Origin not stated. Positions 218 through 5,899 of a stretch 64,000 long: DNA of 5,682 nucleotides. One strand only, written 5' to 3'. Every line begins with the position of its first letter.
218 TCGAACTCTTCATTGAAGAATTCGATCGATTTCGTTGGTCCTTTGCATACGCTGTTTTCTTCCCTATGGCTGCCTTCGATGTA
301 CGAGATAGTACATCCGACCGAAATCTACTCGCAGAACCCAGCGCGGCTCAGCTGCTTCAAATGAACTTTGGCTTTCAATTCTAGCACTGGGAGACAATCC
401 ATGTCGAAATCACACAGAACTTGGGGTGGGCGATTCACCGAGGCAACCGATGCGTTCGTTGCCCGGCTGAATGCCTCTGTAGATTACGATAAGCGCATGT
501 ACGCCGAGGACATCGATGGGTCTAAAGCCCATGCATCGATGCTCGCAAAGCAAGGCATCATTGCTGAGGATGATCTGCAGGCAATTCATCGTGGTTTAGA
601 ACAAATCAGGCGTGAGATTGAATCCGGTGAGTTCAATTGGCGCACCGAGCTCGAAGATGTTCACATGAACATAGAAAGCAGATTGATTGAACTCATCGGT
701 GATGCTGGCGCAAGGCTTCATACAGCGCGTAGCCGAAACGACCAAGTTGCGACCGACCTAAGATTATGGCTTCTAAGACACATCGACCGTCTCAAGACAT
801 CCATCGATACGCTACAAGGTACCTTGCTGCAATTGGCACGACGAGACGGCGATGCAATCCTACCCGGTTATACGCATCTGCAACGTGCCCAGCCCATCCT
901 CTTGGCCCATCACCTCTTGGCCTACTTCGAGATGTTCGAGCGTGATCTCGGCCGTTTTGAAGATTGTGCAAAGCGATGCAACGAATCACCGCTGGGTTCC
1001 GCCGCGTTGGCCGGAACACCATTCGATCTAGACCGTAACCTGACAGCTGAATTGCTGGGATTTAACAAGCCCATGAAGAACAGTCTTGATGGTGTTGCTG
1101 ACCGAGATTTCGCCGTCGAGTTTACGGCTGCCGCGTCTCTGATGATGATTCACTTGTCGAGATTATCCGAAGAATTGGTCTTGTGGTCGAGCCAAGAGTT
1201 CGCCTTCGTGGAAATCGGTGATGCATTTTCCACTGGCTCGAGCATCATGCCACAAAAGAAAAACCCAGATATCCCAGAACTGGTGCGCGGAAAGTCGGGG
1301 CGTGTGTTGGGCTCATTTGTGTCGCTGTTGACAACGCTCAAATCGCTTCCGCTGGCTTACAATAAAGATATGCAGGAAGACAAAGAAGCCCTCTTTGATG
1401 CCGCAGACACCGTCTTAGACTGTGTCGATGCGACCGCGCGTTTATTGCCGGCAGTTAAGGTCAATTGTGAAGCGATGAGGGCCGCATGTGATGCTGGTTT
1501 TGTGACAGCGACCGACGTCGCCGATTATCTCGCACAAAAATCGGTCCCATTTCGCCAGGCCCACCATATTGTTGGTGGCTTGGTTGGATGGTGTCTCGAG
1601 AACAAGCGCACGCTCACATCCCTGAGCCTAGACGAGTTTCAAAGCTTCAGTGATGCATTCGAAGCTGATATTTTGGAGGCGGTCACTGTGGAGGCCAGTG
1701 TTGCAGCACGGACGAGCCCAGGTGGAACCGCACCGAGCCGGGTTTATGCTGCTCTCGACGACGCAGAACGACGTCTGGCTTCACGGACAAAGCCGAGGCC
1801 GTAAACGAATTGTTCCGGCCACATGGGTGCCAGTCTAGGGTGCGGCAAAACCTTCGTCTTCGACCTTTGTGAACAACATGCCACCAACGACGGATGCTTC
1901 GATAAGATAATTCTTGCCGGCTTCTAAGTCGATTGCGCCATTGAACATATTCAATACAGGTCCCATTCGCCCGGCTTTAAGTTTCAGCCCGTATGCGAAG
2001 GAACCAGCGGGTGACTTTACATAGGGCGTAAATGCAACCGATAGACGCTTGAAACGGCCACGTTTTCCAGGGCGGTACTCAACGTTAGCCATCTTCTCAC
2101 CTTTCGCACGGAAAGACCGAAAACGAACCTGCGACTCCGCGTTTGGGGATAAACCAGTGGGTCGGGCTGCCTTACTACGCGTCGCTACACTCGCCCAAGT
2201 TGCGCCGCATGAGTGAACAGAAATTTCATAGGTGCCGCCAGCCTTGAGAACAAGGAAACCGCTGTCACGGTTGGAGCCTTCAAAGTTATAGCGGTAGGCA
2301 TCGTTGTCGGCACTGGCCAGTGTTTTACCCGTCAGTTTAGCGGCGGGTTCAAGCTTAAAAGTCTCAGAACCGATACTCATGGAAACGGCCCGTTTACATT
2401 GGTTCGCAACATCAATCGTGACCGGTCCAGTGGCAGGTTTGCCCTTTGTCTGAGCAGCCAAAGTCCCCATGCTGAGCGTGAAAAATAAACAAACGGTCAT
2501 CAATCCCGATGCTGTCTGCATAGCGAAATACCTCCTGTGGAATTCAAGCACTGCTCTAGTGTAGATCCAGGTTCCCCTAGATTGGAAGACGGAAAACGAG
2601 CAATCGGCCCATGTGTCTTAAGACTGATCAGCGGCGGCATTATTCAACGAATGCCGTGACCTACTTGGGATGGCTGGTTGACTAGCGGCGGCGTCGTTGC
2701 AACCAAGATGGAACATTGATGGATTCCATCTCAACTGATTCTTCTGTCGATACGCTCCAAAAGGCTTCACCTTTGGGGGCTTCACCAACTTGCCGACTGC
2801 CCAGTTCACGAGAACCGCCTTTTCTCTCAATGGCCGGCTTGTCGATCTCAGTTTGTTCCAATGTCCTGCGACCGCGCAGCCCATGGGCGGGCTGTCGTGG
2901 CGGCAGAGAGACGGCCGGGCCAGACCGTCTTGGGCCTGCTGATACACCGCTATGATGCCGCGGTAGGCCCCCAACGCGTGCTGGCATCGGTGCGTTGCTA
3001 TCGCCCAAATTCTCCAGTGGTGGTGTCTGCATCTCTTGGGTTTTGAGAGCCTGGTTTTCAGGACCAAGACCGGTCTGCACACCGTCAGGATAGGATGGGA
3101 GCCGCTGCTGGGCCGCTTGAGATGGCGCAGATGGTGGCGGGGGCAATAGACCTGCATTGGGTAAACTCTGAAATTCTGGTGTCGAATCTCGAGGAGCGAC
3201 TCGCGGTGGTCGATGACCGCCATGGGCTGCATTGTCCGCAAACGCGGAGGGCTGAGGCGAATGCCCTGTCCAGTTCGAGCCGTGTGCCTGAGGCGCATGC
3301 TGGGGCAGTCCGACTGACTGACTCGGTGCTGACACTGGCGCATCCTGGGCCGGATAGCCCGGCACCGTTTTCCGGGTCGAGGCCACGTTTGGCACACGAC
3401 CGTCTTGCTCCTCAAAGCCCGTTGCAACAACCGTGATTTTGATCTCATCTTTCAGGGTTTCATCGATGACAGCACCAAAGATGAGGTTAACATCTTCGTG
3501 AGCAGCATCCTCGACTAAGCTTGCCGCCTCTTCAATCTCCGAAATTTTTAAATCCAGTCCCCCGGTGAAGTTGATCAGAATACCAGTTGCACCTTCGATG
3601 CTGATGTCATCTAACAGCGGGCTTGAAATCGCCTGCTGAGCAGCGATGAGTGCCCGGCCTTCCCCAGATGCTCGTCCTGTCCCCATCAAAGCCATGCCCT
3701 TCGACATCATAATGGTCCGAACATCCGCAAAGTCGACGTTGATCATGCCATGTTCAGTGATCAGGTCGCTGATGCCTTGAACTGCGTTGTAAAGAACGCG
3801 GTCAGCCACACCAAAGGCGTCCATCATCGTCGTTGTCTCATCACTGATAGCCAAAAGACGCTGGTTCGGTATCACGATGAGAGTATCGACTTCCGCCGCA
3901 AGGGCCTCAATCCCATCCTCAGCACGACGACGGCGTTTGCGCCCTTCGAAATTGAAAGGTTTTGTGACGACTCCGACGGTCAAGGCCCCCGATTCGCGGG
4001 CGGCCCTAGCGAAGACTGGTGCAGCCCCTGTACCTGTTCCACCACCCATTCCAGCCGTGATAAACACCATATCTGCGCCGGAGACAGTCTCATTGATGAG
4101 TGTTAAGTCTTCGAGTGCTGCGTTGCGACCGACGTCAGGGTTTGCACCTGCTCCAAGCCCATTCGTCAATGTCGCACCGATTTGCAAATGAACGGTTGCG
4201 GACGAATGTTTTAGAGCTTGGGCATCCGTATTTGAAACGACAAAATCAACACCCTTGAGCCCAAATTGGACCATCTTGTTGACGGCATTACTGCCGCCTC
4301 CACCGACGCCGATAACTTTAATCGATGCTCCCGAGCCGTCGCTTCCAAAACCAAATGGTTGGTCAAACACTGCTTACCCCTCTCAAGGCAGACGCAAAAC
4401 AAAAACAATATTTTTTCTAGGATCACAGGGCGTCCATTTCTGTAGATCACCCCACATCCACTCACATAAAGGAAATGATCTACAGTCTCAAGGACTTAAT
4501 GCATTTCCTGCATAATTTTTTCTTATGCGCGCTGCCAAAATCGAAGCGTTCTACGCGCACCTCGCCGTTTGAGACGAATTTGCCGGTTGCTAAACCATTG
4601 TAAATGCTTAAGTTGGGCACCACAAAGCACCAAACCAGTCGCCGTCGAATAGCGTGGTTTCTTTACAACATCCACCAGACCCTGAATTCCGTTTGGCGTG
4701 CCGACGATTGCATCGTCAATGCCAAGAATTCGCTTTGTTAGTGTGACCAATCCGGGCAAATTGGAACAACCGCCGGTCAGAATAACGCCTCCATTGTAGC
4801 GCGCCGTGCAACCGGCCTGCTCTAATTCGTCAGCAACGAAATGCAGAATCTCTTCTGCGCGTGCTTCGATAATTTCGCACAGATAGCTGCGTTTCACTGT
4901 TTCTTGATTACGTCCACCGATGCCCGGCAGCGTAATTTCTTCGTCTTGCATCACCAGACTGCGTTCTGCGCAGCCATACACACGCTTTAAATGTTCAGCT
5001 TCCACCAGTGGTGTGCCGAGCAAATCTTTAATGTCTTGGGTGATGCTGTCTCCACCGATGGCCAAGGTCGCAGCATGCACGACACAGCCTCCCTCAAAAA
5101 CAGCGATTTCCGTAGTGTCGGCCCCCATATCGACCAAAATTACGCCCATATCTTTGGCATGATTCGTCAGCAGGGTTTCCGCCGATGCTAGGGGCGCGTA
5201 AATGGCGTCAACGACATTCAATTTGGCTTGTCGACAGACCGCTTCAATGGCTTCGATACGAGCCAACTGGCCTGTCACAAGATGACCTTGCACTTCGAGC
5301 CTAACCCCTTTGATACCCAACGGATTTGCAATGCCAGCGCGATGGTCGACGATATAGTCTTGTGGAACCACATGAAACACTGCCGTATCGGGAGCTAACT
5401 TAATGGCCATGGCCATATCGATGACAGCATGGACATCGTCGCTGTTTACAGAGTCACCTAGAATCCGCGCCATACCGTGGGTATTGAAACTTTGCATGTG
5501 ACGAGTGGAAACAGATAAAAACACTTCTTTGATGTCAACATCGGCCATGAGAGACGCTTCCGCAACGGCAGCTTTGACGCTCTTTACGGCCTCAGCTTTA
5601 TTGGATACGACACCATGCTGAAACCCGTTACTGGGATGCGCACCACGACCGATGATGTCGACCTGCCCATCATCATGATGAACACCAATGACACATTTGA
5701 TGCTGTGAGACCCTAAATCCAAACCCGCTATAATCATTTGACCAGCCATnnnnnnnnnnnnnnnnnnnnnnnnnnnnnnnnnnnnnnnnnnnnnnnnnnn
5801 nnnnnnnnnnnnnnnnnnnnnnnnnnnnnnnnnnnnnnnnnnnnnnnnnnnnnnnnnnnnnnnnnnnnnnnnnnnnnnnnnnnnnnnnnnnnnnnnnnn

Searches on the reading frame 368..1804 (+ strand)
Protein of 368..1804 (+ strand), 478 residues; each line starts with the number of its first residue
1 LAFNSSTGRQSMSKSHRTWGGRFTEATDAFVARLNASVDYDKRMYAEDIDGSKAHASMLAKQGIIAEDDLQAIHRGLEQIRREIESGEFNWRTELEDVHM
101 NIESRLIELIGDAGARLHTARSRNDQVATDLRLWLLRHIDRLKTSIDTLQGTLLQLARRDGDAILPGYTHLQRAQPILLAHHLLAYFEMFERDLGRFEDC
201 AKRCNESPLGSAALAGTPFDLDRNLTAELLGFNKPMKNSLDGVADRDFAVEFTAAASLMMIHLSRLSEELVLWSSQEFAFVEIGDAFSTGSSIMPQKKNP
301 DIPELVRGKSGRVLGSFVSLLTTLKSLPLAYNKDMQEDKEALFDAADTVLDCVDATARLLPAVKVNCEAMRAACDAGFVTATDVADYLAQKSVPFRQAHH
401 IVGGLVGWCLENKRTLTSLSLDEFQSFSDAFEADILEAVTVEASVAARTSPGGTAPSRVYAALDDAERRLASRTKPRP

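Call 53: search_protein_families(library=pfam, proteins=[window:368-1804:+], max_evalue=0.0001)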
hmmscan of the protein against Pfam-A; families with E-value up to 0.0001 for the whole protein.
window:368-1804:+ (478 aa): 2 families
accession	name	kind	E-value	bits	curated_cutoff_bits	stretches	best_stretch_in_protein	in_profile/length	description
PF00206.25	Lyase_1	-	5.2e-75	253.2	27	1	21-315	1-312/312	Lyase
PF14698.11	ASL_C2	-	5.9e-26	91.1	27.3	1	378-446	1-69/69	Argininosuccinate lyase C-terminal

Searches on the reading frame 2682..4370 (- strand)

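Call 53: search_protein_families(library=pfam, proteins=[window:2682-4370:-], max_evalue=0.0001)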
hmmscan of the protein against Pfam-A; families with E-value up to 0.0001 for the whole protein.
window:2682-4370:- (562 aa): 2 families
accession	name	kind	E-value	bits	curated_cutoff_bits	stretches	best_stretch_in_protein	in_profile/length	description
PF00091.31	Tubulin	-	1.1e-46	160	33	1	16-176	1-189/190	Tubulin/FtsZ family, GTPase domain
PF12327.13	FtsZ_C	-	1.7e-33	115.2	27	1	225-320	1-95/95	FtsZ family, C-terminal domain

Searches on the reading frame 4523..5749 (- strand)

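Call 53: search_protein_families(library=pfam, proteins=[window:4523-5749:-], max_evalue=0.0001)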
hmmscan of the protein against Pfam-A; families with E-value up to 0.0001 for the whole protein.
window:4523-5749:- (408 aa): 4 families
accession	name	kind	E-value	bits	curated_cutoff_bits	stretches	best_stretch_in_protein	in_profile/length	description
PF14450.12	FtsA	-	2.8e-32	112.2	31.8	1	204-372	1-127/127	Cell division protein FtsA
PF02491.25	SHS2_FTSA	-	1.3e-21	77.1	25.4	1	84-159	3-79/79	SHS2 domain inserted in FTSA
PF11104.14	PilM_2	-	1.9e-12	47.2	27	1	170-256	143-235/340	Type IV pilus assembly protein PilM;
PF06723.19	MreB_Mbl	-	2.7e-10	40.1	27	1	166-351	110-306/327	MreB/Mbl protein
